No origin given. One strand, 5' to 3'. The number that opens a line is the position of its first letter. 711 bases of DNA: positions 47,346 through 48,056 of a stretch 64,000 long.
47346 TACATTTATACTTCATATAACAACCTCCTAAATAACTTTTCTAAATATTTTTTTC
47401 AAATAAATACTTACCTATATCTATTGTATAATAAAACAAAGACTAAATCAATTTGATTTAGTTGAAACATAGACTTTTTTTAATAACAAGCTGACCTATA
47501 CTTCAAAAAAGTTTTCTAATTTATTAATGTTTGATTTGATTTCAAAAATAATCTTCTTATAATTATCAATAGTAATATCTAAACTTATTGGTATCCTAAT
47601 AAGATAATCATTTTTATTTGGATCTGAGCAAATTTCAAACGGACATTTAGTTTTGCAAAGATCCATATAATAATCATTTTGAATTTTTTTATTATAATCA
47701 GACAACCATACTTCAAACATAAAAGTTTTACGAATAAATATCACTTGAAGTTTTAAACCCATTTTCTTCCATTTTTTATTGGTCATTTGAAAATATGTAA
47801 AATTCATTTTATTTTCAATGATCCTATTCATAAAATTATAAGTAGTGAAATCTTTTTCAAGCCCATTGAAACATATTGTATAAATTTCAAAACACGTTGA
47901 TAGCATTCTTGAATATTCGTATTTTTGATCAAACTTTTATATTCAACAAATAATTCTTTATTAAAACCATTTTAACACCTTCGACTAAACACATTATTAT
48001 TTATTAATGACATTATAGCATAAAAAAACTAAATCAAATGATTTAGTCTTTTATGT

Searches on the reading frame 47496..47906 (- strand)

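Call 37: search_protein_families(library=pfam, proteins=[window:47496-47906:-], max_evalue=0.001)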
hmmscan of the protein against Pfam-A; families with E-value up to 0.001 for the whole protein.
window:47496-47906:- (136 aa): 1 family
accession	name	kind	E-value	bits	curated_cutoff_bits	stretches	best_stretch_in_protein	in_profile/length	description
PF22526.2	DUF7000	-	2.4e-23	83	27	1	16-131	35-149/156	Domain of unknown function (DUF7000)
